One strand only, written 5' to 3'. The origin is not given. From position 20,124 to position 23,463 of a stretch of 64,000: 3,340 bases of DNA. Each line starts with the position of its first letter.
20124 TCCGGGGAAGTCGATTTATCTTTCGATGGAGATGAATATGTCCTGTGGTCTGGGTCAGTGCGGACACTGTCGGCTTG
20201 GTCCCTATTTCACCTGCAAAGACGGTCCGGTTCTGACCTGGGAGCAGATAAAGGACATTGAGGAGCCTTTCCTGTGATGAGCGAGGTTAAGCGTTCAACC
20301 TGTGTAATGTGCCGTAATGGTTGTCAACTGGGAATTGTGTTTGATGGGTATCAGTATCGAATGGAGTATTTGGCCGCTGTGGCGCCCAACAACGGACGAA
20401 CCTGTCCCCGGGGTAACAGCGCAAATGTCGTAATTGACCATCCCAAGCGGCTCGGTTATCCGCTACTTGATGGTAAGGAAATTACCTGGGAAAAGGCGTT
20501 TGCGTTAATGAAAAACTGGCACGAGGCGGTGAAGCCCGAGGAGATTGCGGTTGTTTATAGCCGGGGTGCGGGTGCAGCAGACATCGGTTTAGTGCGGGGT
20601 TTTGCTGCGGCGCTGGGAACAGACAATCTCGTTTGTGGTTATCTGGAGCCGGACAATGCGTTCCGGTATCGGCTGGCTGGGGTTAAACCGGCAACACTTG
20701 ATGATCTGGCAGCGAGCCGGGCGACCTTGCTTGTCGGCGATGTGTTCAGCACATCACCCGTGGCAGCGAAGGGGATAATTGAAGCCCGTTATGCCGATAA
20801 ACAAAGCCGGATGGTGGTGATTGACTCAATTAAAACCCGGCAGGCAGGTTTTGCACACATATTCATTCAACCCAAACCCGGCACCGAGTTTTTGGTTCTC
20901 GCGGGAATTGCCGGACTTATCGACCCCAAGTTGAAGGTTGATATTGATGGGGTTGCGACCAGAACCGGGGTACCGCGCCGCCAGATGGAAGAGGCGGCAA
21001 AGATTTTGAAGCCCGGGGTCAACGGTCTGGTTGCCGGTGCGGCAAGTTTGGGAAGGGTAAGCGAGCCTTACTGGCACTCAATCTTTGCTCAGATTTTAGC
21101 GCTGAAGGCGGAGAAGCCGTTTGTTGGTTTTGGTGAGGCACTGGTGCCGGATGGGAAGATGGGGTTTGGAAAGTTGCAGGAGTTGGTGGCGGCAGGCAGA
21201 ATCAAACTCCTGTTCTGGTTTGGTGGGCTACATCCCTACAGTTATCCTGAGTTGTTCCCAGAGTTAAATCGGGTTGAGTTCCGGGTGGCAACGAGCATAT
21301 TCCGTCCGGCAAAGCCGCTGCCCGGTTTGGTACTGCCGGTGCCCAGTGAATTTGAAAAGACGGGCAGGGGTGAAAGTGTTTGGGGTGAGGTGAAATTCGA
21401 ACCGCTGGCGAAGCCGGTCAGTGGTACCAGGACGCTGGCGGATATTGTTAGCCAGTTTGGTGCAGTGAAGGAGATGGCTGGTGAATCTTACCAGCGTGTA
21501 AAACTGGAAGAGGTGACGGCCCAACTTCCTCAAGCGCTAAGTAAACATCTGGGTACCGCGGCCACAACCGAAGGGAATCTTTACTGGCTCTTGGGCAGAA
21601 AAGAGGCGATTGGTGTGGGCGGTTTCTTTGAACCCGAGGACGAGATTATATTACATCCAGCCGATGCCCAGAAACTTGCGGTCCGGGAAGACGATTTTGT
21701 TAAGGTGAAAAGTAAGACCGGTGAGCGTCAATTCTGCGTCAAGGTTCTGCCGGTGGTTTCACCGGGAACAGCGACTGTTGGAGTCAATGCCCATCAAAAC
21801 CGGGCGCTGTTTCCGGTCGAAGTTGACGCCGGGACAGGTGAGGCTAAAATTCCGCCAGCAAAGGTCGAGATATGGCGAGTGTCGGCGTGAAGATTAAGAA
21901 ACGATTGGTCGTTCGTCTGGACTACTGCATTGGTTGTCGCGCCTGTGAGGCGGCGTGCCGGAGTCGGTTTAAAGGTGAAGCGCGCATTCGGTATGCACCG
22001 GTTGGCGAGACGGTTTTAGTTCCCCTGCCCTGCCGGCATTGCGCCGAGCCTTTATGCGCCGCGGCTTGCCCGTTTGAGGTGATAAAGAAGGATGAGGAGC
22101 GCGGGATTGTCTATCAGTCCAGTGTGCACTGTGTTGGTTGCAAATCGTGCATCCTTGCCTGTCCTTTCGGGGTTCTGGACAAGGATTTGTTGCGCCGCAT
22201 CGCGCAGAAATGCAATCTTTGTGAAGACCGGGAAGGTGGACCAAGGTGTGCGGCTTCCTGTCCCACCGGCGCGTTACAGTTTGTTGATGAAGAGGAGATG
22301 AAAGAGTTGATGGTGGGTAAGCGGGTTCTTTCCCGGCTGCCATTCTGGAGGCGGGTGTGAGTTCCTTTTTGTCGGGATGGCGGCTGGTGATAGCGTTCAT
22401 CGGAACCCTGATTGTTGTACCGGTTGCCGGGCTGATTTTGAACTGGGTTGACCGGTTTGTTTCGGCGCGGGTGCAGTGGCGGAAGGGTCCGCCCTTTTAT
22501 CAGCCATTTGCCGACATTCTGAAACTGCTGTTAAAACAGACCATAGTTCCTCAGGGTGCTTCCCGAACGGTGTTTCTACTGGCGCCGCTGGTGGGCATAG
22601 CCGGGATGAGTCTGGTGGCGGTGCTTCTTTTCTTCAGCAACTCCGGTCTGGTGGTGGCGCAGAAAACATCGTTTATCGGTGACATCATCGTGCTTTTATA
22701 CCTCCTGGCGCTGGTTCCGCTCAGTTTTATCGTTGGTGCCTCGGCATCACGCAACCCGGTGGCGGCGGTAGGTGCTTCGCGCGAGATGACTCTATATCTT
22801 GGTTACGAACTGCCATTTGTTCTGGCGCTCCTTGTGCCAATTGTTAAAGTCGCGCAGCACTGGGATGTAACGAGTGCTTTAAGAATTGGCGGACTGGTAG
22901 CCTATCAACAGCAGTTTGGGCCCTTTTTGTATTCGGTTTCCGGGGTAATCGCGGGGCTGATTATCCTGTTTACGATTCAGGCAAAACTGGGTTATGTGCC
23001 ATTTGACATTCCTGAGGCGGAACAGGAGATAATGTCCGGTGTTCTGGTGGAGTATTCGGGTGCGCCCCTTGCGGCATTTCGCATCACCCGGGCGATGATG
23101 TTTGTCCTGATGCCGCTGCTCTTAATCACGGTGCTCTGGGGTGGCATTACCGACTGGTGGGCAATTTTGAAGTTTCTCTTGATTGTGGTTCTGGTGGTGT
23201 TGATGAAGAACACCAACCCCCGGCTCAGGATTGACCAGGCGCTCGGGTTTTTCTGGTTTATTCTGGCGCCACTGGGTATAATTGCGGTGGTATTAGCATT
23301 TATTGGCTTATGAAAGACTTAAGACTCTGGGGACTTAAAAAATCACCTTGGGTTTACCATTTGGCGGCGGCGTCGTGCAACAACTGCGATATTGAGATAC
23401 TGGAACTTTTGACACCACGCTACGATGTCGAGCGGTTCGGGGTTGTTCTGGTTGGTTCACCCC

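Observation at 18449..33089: Sixteen-gene, translationally coupled operon: NAD(P)H/FeS module plus Mo/W-bisPGD oxidoreductase plus group 4 [NiFe] hydrogenase plus complete Mrp antiporter module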

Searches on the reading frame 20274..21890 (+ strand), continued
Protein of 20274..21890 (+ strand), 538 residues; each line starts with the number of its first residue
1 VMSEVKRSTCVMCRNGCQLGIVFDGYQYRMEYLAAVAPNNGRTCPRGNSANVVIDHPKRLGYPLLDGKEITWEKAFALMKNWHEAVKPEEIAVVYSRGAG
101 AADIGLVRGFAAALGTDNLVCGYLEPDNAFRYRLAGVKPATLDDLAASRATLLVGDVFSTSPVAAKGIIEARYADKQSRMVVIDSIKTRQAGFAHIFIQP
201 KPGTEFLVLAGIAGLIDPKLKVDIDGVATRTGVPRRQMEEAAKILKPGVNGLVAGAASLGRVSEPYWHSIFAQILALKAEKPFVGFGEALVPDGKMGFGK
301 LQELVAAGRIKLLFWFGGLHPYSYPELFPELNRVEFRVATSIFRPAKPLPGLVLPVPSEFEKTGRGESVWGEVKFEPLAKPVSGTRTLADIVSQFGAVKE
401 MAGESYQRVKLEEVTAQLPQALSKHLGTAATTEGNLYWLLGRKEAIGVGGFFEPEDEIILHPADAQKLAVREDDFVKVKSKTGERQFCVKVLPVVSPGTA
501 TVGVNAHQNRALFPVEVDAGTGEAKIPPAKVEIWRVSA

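Call 61: find_related_loci(query=A3, collection=metagenome_contigs, flank=10000)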
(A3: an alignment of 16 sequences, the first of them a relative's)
Query A3 (553 aa) in metagenome_contigs; peptide patterns used: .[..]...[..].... (x = any residue, [..] = any of these).
164 stretches matched a pattern; 27 encode a relative of the query (tblastn E <= 1e-3); 27 distinct loci.
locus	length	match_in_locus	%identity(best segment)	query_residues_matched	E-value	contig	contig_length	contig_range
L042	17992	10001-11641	58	1-552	0e+0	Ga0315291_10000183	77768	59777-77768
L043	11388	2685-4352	39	4-553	2e-118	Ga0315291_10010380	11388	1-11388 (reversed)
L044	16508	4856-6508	40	12-550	2e-116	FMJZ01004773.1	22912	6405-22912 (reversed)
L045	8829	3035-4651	40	12-545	4e-114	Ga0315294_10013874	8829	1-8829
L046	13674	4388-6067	39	3-550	3e-112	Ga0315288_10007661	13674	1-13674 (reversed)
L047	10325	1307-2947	36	7-553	1e-109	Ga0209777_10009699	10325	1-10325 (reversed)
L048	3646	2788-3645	61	1-286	5e-111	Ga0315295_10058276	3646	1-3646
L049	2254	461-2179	35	12-550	5e-109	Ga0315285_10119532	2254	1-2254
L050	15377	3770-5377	35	5-552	7e-104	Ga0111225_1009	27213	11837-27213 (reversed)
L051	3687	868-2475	35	5-552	2e-105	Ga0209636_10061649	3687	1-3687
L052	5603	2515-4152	35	8-553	2e-103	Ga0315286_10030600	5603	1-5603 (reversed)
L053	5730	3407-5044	35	8-553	2e-103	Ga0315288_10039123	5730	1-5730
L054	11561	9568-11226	35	8-553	4e-102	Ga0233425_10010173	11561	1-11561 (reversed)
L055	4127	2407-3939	35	10-552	1e-91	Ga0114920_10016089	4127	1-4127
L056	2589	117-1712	33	12-552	1e-93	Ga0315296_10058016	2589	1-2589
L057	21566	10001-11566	35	10-552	6e-90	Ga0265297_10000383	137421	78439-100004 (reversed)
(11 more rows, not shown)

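Call 65: search_protein_families(library=pfam, proteins=[L057:7697-8566:+, L057:8594-9385:+, L057:9998-11575:+, L057:12024-12431:+, L057:12806-14284:-, L057:14454-15992:-, L057:16193-17575:-, L057:17578-19521:-, L050:10875-12344:-, L050:12442-13605:-], max_evalue=0.0001)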
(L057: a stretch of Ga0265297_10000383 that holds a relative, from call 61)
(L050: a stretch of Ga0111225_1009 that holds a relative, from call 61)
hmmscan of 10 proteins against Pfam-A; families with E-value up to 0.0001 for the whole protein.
L057:7697-8566:+ (289 aa): 1 family
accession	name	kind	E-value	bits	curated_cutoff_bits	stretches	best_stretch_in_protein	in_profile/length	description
PF07676.18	PD40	-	3.8e-07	30.3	20.9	0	174-187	13-26/38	WD40-like Beta Propeller Repeat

L057:8594-9385:+ (263 aa): 11 families
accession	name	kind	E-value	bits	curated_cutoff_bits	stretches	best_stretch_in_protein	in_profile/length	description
PF08241.18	Methyltransf_11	-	5.1e-25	88.4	21.2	1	57-151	1-95/95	Methyltransferase domain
PF13649.12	Methyltransf_25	-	8e-24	84.6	27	1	56-147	1-97/97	Methyltransferase domain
PF01209.24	Ubie_methyltran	-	2e-17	63.8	20.1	1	38-155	33-155/233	ubiE/COQ5 methyltransferase family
PF13847.12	Methyltransf_31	-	1e-15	58.2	27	1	53-155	4-113/145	Methyltransferase domain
PF08242.18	Methyltransf_12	-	8.8e-14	52.5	30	1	57-149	1-98/98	Methyltransferase domain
PF13489.12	Methyltransf_23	-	5.8e-13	49.3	27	1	47-160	16-124/164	Methyltransferase domain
PF05175.20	MTS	-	2.8e-07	30.8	23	1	41-150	24-137/170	Methyltransferase small domain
PF05148.21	Methyltransf_8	-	4.2e-07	30.5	27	1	54-165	74-170/219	Hypothetical methyltransferase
PF06325.19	PrmA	-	5.9e-07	29.7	22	1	52-150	161-257/296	Ribosomal protein L11 methyltransferase (PrmA)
PF05401.17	NodS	-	7.6e-05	23.1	24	0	48-151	39-144/201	Nodulation protein S (NodS)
PF03848.20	TehB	-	9.4e-05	22.4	20.4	0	55-150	33-131/193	Tellurite resistance protein TehB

L057:9998-11575:+ (525 aa): 2 families
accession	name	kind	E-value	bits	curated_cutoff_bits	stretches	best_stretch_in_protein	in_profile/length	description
PF01568.27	Molydop_binding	-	1.4e-07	31.9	26.8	1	445-498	28-82/110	Molydopterin dinucleotide binding domain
PF04879.21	Molybdop_Fe4S4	-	8.1e-06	26.2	22.7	1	5-47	7-50/55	Molybdopterin oxidoreductase Fe4S4 domain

L057:12024-12431:+ (135 aa): 1 family
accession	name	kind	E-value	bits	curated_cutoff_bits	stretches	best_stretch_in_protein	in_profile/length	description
PF01058.29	Oxidored_q6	-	2.5e-32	111.7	27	1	20-131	1-128/128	NADH ubiquinone oxidoreductase, 20 Kd subunit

L057:12806-14284:- (492 aa): 2 families
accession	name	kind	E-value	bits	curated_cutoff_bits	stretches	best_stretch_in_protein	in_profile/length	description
PF00120.29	Gln-synt_C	-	7.5e-60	203.2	24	1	123-464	3-323/344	Glutamine synthetase, catalytic domain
PF03951.24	Gln-synt_N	-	1.8e-12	47.1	33.4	1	33-114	2-81/82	Glutamine synthetase, beta-Grasp domain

L057:14454-15992:- (512 aa): 1 family
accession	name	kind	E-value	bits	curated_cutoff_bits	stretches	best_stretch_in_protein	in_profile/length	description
PF18962.6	Por_Secre_tail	-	2.5e-10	40.9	27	1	435-509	3-74/75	Secretion system C-terminal sorting domain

L057:16193-17575:- (460 aa): 3 families
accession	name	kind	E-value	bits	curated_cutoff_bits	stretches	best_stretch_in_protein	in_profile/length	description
PF00710.25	Asparaginase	-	3e-56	190.5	22.5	1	97-287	1-186/193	Asparaginase, N-terminal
PF17763.6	Asparaginase_C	-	2.6e-33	114.8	34.6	1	311-424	1-114/114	Glutaminase/Asparaginase C-terminal domain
PF18195.6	GatD_N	-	7.4e-12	44.9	25.7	1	26-72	6-51/54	GatD N-terminal domain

L057:17578-19521:- (647 aa): 2 families
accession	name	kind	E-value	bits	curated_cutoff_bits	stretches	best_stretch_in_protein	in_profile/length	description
PF02934.20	GatB_N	-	3.2e-53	181.1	23.4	1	19-457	2-276/277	GatB/GatE catalytic domain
PF02637.23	GatB_Yqey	-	2e-07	31.4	27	1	496-640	2-148/148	GatB domain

L050:10875-12344:- (489 aa): 1 family
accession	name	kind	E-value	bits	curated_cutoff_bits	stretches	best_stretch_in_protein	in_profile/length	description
PF00209.24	SNF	-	4.2e-138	461.8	27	2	125-471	155-506/524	Sodium:neurotransmitter symporter family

L050:12442-13605:- (387 aa): 2 families
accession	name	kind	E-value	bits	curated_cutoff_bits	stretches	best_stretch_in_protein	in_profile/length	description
PF00155.27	Aminotran_1_2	-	2.2e-73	248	19.7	1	31-380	2-361/361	Aminotransferase class I and II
PF01041.23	DegT_DnrJ_EryC1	-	5.3e-06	26.3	19.8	1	105-202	55-145/360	DegT/DnrJ/EryC1/StrS aminotransferase family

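Call 94: list_cluster_members(proteins=[P0001, P0088, P0209, P0213])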
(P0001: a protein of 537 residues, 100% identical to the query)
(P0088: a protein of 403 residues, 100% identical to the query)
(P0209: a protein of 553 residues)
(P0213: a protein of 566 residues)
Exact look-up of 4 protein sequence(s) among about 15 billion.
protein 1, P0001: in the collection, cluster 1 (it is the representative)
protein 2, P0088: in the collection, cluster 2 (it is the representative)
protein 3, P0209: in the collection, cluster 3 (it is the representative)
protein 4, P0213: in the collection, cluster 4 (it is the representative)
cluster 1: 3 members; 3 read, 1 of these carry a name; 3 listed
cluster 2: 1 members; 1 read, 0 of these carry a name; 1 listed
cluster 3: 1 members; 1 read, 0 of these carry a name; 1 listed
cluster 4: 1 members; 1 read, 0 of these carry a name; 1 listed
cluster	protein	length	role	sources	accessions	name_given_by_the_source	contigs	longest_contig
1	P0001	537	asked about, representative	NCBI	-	-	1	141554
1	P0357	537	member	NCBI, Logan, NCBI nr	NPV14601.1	hypothetical protein HPY86_06685 [candidate division WOR-3 bacterium] | hypothetical protein [candidate division WOR-3 bacterium]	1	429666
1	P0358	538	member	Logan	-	-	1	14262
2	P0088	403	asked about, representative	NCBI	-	-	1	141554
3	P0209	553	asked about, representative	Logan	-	-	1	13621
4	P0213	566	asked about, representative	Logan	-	-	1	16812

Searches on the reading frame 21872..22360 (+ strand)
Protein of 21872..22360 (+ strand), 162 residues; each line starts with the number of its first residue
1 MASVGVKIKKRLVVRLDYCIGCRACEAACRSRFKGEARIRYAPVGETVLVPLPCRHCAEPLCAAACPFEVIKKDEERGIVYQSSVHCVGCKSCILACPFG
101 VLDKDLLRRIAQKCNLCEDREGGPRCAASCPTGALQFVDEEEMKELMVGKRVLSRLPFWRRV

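Call 3: search_protein_families(library=pfam, proteins=[window:21872-22360:+], max_evalue=0.001)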
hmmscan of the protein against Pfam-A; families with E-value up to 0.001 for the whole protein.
window:21872-22360:+ (162 aa): 14 families
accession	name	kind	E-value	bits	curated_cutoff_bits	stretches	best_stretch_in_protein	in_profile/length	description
PF13247.11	Fer4_11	-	1.5e-18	67.3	26.2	1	48-139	4-99/100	4Fe-4S dicluster domain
PF12838.12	Fer4_7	-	2.8e-14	53.8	27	2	54-101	2-52/52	4Fe-4S dicluster domain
PF13237.11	Fer4_10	-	1.5e-12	47.7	25.5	1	51-98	6-53/53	4Fe-4S dicluster domain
PF13187.11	Fer4_9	-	2.6e-12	47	27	3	54-100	2-50/52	4Fe-4S dicluster domain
PF00037.32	Fer4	-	8.8e-12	44.8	21.1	1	87-102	8-23/24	4Fe-4S binding domain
PF12837.12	Fer4_6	-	4.9e-11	42.4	25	0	87-102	9-24/24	4Fe-4S binding domain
PF12797.12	Fer4_2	-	8.8e-08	32.1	24.5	0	13-29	4-20/22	4Fe-4S binding domain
PF13484.11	Fer4_16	-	2.9e-07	31.6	30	0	86-109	1-22/66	4Fe-4S double cluster binding domain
PF12800.12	Fer4_4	-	2.8e-06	27.6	24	0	87-100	4-17/17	4Fe-4S binding domain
PF13183.11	Fer4_8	-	1.2e-05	26.2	27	0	16-33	2-19/68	4Fe-4S dicluster domain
PF14697.11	Fer4_21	-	2.1e-05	25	35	0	54-99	8-53/59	4Fe-4S dicluster domain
PF25160.1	LdpA_Fe-S-bd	-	0.00057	20.1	27.6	0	56-103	4-44/49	LdpA Fe-S cluster-binding domain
PF12798.12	Fer4_3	-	0.00076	20.6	27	0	87-100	1-14/15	4Fe-4S binding domain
PF13534.11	Fer4_17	-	0.00086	20.2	22.2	0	15-31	42-58/61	4Fe-4S dicluster domain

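Call 20: search_protein_families(library=ncbifam, proteins=[window:21872-22360:+], max_evalue=0.00001)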
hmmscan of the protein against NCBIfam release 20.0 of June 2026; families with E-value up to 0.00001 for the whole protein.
window:21872-22360:+ (162 aa): 19 families
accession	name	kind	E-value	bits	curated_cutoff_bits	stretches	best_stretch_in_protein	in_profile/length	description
NF009408.0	PRK12769.1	equivalog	3.7e-24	84.8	1003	1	15-151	8-158/659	formate-dependent uric acid utilization protein AegA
NF009451.0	PRK12809.1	equivalog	2.6e-22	78.9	1154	1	13-150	6-149/639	formate-dependent uric acid utilization protein YgfT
TIGR02951.1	DMSO_dmsB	equivalog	4.3e-22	78.9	214.1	1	50-145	60-158/161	DMSO/selenate family reductase complex B subunit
TIGR01582.1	FDH-beta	equivalog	2.7e-21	75.9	334.7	1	53-146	92-188/283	formate dehydrogenase subunit beta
NF007658.0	PRK10330.1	equivalog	1.4e-20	73.5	260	1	13-152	6-169/181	electron transport protein HydN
NF008134.0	PRK10882.1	equivalog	2.6e-20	72.7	263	1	53-144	112-212/329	hydrogenase 2 operon protein HybA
NF045715.1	sulf_resp_HmcB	equivalog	5.8e-20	71.6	420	1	45-145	98-203/307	sulfate respiration complex iron-sulfur protein HmcB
TIGR03149.1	cyt_nit_nrfC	equivalog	1e-18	67.5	377.6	1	16-144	45-188/225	cytochrome c nitrite reductase Fe-S protein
NF045766.1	PhenlGlyoxDHPadI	equivalog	1.3e-18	67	700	1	14-142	9-140/443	NADH-dependent phenylglyoxylate dehydrogenase subunit beta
NF007382.0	PRK09898.1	equivalog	6.1e-17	61.8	213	1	45-143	114-206/208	ferredoxin-like protein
NF041782.1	mnquin_red_QrcC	equivalog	2.1e-15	57.1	400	1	43-100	54-114/239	menaquinone reductase iron-sulfur cluster-binding subunit QrcC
TIGR03478.1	DMSO_red_II_bet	subfamily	2.7e-15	56.1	480.7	1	50-142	127-224/321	DMSO reductase family type II enzyme, iron-sulfur subunit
NF041715.1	arsenate_red_ArrB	equivalog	7.3e-15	55.1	450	1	11-103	4-105/233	arsenate respiratory reductase iron-sulfur subunit ArrB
NF038355.1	FDH3_beta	equivalog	4.9e-13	49.5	240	1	11-103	4-102/180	formate dehydrogenase FDH3 subunit beta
TIGR01660.1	narH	equivalog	4.9e-13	48.3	524.05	1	49-120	176-249/492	nitrate reductase subunit beta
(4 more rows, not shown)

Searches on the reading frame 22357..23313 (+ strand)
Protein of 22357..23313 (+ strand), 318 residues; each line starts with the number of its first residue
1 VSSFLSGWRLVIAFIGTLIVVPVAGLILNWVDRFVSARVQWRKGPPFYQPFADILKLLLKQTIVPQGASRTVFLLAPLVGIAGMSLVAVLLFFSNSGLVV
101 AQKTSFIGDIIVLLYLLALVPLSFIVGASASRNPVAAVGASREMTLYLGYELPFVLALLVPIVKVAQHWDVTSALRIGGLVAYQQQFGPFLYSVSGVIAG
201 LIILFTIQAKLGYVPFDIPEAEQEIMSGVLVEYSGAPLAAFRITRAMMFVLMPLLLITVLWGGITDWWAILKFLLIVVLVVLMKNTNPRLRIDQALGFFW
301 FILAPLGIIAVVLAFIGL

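Call 3: search_protein_families(library=pfam, proteins=[window:22357-23313:+], max_evalue=0.001)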
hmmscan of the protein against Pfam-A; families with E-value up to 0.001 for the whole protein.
window:22357-23313:+ (318 aa): 1 family
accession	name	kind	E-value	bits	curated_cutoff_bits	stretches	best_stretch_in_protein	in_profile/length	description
PF00146.26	NADHdh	-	2.2e-59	201.7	27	1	15-314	4-297/298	NADH dehydrogenase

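Call 20: search_protein_families(library=ncbifam, proteins=[window:22357-23313:+], max_evalue=0.00001)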
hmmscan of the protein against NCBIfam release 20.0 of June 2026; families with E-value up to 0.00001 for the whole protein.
window:22357-23313:+ (318 aa): 7 families
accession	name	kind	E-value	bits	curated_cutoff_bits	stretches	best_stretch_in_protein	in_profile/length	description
NF004741.0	PRK06076.1-2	equivalog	5.1e-45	154.1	305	1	11-316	23-331/337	NADH-quinone oxidoreductase subunit NuoH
NF004745.0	PRK06076.1-6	equivalog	2.6e-27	96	450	1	14-313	19-328/341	NADH-quinone oxidoreductase subunit NuoH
NF004740.0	PRK06076.1-1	equivalog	2.1e-26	93.2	399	1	11-313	24-315/325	NADH-quinone oxidoreductase subunit NuoH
NF004744.0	PRK06076.1-5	equivalog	6.6e-26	91.3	542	1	15-263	35-279/372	NADH-quinone oxidoreductase subunit NuoH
NF040610.1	F420_dehyd_FpoH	exception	1.1e-25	90.7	475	1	11-314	11-332/339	F420H2 dehydrogenase subunit FpoH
NF004743.0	PRK06076.1-4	equivalog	1.5e-19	70.2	494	1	8-313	14-337/433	NADH-quinone oxidoreductase subunit NuoH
NF004742.0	PRK06076.1-3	equivalog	4.8e-19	68.8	531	1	9-314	24-344/356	NADH-quinone oxidoreductase subunit NuoH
